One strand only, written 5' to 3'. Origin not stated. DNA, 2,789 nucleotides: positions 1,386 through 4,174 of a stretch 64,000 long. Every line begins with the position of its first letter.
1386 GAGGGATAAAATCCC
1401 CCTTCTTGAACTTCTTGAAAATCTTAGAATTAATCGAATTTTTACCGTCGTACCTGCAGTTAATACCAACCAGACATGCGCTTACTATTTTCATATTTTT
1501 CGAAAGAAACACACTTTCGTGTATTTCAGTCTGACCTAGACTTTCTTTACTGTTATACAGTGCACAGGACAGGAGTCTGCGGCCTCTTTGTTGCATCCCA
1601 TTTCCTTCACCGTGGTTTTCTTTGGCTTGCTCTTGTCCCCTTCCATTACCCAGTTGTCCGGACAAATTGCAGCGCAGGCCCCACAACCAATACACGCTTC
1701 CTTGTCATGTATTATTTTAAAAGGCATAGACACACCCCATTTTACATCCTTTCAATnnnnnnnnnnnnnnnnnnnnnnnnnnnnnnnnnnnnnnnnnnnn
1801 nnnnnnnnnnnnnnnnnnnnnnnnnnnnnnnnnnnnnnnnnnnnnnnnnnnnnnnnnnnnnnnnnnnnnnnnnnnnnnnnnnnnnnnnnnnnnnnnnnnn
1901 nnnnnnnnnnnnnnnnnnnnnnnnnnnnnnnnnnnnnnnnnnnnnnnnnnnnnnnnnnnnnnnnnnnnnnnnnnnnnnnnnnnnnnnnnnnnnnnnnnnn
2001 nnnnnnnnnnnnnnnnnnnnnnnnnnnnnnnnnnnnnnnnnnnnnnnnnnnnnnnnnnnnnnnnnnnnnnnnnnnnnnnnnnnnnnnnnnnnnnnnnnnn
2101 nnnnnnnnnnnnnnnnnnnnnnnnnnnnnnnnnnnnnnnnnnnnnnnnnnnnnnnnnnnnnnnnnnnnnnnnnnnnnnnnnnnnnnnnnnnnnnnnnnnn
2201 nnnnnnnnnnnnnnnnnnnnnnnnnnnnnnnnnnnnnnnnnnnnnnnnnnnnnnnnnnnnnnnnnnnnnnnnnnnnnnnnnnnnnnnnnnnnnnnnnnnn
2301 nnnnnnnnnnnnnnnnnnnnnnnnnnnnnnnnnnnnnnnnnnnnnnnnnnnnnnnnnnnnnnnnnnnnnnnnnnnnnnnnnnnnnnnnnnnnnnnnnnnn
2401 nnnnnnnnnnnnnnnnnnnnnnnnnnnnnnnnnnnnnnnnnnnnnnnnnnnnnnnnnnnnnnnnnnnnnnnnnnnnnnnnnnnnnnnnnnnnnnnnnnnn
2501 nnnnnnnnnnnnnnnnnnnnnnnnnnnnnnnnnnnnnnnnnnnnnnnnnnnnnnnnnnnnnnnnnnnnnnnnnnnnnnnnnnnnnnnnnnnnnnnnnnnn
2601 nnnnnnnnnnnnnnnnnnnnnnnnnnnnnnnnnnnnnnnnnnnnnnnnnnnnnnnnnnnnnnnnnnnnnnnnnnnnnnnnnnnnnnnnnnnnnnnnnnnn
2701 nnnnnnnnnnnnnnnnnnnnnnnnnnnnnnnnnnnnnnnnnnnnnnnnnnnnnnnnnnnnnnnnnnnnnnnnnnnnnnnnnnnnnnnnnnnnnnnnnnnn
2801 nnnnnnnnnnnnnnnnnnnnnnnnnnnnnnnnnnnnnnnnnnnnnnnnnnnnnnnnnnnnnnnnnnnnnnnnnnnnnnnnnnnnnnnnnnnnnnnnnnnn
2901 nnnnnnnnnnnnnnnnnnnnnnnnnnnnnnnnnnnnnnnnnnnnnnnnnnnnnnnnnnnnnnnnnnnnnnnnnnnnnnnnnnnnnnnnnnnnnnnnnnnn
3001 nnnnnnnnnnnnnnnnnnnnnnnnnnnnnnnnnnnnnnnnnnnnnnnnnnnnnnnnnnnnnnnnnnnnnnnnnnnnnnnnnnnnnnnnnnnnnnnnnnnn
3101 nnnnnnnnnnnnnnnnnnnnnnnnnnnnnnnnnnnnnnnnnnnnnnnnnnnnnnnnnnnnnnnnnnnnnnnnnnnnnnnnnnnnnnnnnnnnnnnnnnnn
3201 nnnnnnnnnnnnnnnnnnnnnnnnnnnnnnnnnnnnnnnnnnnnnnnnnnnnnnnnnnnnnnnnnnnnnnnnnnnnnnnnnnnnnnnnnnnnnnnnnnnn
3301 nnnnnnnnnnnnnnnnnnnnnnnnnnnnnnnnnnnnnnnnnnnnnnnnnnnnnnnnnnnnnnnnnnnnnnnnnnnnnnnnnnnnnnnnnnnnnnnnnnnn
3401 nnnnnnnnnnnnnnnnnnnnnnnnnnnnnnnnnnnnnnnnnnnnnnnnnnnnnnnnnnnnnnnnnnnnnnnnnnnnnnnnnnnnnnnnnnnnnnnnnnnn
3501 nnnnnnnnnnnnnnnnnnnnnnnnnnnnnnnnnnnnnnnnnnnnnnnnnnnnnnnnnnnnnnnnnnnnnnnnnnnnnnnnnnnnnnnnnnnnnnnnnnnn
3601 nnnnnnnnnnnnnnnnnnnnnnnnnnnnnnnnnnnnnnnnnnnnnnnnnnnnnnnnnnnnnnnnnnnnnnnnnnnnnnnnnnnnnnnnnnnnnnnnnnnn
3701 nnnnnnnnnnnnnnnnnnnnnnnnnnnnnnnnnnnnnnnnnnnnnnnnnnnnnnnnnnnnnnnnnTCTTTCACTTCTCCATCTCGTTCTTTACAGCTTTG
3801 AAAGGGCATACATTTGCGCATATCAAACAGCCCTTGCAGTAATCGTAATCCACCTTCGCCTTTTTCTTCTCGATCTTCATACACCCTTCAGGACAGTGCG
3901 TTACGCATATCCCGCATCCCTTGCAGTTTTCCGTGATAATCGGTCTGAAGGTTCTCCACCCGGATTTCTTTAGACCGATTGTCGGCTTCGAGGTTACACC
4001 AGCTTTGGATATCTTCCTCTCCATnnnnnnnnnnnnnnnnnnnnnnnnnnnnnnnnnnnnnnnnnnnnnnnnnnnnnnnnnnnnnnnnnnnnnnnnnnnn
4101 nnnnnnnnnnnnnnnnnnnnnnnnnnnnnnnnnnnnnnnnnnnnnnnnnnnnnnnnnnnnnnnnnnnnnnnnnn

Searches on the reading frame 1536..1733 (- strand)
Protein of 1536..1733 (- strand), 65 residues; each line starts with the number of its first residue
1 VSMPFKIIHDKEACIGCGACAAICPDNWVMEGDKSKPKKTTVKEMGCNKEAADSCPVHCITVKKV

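Call 64: search_protein_families(library=pfam, proteins=[window:1536-1733:-], max_evalue=0.0001)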
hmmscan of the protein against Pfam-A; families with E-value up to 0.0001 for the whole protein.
window:1536-1733:- (65 aa): 10 families
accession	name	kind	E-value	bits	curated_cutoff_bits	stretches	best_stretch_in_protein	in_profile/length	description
PF13370.11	Fer4_13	-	1.3e-10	42.3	24.5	1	10-62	2-58/58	4Fe-4S single cluster domain of Ferredoxin I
PF13459.11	Fer4_15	-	2.3e-09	38.3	22.4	1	9-62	3-66/66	4Fe-4S single cluster domain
PF00037.32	Fer4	-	1.5e-07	31.4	21.1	1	8-27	2-21/24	4Fe-4S binding domain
PF12797.12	Fer4_2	-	1.4e-06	28.3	24.5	1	6-25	2-21/22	4Fe-4S binding domain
PF12838.12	Fer4_7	-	1.9e-06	28.7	27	1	14-58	2-47/52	4Fe-4S dicluster domain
PF12837.12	Fer4_6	-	2.1e-06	27.9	25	1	7-26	2-21/24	4Fe-4S binding domain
PF14697.11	Fer4_21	-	1.3e-05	25.7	35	1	10-62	4-59/59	4Fe-4S dicluster domain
PF25160.1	LdpA_Fe-S-bd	-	1.7e-05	24.9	27.6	0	11-30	25-44/49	LdpA Fe-S cluster-binding domain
PF13187.11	Fer4_9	-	2.8e-05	24.5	27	0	9-27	32-50/52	4Fe-4S dicluster domain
PF12800.12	Fer4_4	-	8.3e-05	23.1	24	1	12-26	2-16/17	4Fe-4S binding domain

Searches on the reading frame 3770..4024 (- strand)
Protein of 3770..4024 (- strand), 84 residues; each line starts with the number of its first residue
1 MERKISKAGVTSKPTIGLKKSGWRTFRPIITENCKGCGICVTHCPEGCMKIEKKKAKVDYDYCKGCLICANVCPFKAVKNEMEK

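Call 64: search_protein_families(library=pfam, proteins=[window:3770-4024:-], max_evalue=0.0001)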
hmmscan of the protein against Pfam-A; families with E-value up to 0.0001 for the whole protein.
window:3770-4024:- (84 aa): 9 families
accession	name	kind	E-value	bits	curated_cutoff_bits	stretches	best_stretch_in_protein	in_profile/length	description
PF00037.32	Fer4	-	9.4e-13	47.8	21.1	2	57-78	2-23/24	4Fe-4S binding domain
PF12837.12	Fer4_6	-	3.6e-10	39.7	25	1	56-77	2-23/24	4Fe-4S binding domain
PF14697.11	Fer4_21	-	9.8e-10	38.9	35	0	52-77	30-56/59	4Fe-4S dicluster domain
PF12797.12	Fer4_2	-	1.1e-09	38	24.5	1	29-46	5-22/22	4Fe-4S binding domain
PF13237.11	Fer4_10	-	8.9e-09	35.6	25.5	1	31-74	6-53/53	4Fe-4S dicluster domain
PF12838.12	Fer4_7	-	2.3e-08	34.8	27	1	33-77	1-52/52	4Fe-4S dicluster domain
PF13187.11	Fer4_9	-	4e-08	33.6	27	1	33-77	1-51/52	4Fe-4S dicluster domain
PF13484.11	Fer4_16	-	4.8e-07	30.9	30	0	7-46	26-65/66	4Fe-4S double cluster binding domain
PF25160.1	LdpA_Fe-S-bd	-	3.5e-06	27.1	27.6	0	27-50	21-44/49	LdpA Fe-S cluster-binding domain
